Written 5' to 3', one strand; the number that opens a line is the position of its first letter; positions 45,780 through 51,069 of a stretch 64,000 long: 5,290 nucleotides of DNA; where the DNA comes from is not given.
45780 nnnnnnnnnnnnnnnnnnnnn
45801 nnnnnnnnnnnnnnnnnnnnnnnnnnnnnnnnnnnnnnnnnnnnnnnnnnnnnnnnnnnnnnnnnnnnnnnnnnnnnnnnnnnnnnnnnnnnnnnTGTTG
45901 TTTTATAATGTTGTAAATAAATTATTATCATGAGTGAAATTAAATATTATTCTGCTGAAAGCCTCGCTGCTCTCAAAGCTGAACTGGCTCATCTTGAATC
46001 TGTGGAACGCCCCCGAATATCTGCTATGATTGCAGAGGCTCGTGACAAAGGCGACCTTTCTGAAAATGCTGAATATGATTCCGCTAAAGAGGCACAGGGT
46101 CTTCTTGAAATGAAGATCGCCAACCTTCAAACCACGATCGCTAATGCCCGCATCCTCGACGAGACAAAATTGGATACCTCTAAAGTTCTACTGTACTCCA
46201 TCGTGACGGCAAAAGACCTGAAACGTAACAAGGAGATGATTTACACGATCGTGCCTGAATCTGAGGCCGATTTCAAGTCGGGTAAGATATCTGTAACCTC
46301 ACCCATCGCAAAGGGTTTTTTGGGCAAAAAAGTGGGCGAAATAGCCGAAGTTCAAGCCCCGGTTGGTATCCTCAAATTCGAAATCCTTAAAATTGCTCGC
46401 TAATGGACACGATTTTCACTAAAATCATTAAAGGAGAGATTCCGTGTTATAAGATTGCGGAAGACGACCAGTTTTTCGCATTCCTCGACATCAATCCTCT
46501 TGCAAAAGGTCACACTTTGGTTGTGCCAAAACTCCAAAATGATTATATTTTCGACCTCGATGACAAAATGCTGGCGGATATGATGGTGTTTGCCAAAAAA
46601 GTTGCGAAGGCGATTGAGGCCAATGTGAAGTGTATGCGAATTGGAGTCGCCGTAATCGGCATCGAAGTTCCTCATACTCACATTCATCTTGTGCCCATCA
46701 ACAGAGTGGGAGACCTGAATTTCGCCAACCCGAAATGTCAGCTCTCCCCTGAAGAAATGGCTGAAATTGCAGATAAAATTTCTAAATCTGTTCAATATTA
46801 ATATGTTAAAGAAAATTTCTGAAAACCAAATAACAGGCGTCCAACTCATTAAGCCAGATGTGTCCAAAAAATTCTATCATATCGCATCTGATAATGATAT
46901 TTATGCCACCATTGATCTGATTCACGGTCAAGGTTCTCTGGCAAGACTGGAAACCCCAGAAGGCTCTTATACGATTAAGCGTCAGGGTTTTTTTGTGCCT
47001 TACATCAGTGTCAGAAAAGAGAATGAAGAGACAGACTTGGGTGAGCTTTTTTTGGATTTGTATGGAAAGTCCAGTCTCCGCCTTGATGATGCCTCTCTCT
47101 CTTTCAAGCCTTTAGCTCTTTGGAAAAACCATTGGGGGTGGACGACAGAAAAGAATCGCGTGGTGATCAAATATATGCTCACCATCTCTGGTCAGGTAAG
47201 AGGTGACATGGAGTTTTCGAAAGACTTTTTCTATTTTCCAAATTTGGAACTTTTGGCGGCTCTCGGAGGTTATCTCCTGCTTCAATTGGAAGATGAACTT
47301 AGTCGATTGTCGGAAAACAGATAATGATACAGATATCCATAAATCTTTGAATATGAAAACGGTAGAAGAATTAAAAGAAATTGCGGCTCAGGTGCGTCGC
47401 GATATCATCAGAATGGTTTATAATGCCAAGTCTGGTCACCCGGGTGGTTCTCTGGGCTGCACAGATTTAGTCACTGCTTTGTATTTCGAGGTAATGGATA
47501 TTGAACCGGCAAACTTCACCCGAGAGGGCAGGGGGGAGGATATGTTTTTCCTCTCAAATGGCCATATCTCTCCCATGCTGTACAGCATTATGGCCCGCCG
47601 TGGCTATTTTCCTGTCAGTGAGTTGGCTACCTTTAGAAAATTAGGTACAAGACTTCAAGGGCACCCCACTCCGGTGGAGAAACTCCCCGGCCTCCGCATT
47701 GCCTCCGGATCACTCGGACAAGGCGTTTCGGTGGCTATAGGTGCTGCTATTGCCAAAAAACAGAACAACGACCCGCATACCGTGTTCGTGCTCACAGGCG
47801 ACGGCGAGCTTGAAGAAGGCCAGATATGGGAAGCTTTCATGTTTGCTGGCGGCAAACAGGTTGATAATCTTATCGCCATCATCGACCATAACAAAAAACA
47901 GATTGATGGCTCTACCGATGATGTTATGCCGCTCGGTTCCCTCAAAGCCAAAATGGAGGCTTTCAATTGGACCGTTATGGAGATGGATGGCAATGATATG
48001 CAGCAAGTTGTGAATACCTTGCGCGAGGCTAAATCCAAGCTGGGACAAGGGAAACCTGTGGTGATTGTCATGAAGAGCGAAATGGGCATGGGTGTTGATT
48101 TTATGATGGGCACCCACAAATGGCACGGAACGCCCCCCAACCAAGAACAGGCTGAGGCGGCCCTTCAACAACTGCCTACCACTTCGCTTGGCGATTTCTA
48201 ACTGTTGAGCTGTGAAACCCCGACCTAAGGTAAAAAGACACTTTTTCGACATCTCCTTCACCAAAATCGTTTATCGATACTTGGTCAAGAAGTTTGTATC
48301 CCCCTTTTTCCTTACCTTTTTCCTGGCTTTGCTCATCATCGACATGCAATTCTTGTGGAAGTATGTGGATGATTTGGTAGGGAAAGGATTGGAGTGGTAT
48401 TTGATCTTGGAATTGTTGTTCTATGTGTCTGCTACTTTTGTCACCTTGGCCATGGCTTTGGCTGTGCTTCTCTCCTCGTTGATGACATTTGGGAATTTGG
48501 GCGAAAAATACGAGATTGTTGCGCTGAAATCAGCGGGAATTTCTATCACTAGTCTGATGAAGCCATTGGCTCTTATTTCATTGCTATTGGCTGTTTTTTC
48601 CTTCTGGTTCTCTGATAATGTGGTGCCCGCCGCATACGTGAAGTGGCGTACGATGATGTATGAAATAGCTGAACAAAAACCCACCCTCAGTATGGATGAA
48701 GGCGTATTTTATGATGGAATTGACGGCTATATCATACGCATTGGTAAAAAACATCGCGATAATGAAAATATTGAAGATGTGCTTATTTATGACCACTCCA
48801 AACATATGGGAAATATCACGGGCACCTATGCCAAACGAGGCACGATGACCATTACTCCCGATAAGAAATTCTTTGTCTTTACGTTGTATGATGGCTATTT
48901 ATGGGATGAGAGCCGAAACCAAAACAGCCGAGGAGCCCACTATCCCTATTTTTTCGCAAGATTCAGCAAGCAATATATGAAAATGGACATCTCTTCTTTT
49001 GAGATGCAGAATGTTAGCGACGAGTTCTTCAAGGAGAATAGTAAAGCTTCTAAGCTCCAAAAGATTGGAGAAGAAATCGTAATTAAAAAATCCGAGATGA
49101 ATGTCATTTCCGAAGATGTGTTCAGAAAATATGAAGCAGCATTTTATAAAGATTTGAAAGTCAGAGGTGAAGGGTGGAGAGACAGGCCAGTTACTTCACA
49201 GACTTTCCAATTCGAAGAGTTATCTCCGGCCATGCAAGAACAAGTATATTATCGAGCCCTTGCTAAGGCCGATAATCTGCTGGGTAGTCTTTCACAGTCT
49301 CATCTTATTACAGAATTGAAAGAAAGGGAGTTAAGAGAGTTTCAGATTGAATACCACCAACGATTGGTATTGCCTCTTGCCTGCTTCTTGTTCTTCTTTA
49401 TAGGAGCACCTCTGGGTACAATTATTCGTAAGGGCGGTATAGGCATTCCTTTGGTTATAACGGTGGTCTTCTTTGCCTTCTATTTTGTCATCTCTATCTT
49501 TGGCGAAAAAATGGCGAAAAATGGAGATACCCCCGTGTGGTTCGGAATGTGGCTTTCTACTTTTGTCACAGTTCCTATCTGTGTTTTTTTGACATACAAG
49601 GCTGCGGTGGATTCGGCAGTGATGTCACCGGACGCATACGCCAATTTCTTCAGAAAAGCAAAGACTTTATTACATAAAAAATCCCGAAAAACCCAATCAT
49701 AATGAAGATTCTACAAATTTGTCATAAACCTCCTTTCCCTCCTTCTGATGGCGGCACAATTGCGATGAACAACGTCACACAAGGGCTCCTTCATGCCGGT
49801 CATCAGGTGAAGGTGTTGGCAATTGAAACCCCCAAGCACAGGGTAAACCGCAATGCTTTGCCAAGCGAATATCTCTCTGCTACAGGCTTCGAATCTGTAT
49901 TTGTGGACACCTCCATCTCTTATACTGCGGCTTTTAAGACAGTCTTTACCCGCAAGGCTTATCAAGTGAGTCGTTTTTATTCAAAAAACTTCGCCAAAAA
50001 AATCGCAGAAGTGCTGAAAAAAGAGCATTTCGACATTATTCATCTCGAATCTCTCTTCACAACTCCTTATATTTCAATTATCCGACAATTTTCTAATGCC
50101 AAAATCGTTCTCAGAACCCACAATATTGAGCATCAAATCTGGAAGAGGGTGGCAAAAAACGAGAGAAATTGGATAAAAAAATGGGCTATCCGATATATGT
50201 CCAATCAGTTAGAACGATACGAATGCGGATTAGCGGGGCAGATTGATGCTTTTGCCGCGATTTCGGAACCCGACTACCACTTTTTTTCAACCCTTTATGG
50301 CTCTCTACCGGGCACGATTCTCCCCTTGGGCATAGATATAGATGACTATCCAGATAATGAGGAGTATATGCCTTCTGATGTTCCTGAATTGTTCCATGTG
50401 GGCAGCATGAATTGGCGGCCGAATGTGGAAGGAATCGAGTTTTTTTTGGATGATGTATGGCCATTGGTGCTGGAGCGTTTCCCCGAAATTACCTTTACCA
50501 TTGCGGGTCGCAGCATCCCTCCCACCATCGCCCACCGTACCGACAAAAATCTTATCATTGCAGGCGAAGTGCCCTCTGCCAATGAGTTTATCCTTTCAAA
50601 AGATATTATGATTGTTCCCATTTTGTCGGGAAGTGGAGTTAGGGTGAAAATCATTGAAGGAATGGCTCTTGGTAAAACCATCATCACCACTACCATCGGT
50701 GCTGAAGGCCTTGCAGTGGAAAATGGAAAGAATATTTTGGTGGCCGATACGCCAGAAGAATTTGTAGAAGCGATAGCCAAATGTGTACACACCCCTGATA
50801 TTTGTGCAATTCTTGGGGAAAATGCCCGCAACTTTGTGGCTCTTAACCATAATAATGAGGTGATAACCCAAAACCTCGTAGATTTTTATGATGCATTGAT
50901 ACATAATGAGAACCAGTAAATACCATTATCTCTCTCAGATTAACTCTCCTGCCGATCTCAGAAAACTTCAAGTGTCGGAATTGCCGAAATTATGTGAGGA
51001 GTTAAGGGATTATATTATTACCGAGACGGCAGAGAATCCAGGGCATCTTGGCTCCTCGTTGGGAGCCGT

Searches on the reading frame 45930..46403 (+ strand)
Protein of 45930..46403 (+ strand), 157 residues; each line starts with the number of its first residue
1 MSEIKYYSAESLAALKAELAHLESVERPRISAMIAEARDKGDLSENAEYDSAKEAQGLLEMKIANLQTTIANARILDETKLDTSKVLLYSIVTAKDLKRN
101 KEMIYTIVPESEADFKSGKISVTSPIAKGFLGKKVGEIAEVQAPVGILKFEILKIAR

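Call 7: search_protein_families(library=pfam, proteins=[window:45930-46403:+], max_evalue=0.001)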
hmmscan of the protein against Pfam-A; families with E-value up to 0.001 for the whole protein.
window:45930-46403:+ (157 aa): 2 families
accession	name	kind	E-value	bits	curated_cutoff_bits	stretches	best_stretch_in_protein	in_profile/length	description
PF03449.20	GreA_GreB_N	-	2.1e-25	89.2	24.5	1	6-75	2-71/71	Transcription elongation factor, N-terminal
PF01272.25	GreA_GreB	-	3.6e-22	78.6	26.9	1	83-156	3-76/77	Transcription elongation factor, GreA/GreB, C-term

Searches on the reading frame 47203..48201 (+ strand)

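Call 7: search_protein_families(library=pfam, proteins=[window:47203-48201:+], max_evalue=0.001)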
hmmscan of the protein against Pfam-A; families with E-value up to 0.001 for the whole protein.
window:47203-48201:+ (332 aa): 4 families
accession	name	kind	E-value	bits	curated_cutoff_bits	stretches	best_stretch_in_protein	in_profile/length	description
PF00456.26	Transketolase_N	-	4.5e-51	174.3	22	1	60-322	5-273/334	Transketolase, thiamine diphosphate binding domain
PF13292.11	DXP_synthase_N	-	9.6e-14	51.7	21.2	1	47-235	8-176/274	1-deoxy-D-xylulose-5-phosphate synthase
PF00676.26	E1_dh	-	1.2e-11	44.5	22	1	167-288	99-220/300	Dehydrogenase E1 component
PF02775.26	TPP_enzyme_C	-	0.00061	20.1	21.9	0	168-203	27-58/151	Thiamine pyrophosphate enzyme, C-terminal TPP binding domain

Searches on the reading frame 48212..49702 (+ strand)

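Call 7: search_protein_families(library=pfam, proteins=[window:48212-49702:+], max_evalue=0.001)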
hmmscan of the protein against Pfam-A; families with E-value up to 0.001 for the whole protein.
window:48212-49702:+ (496 aa): 2 families
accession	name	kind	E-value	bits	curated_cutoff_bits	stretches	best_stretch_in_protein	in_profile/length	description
PF03739.19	LptF_LptG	-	6e-74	249.6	27.9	1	22-462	1-352/353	Lipopolysaccharide export system permease LptF/LptG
PF06292.23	MUN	-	0.00073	19.1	24.2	0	219-311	122-207/473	MUN domain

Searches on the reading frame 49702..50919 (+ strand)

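Call 7: search_protein_families(library=pfam, proteins=[window:49702-50919:+], max_evalue=0.001)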
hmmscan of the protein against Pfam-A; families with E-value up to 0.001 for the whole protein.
window:49702-50919:+ (405 aa): 4 families
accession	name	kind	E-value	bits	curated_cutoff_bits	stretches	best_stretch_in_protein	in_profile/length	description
PF13692.12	Glyco_trans_1_4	-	1.4e-21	77.6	27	1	228-362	2-140/142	Glycosyl transferases group 1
PF00534.26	Glycos_transf_1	-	2.2e-09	37.5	26.4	1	252-377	36-171/172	Glycosyl transferases group 1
PF13439.12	Glyco_transf_4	-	3.6e-09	37.3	28.5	1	17-214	3-169/170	Glycosyltransferase Family 4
PF13524.12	Glyco_trans_1_2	-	3e-07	30.9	25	1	258-393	10-143/144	Glycosyl transferase-like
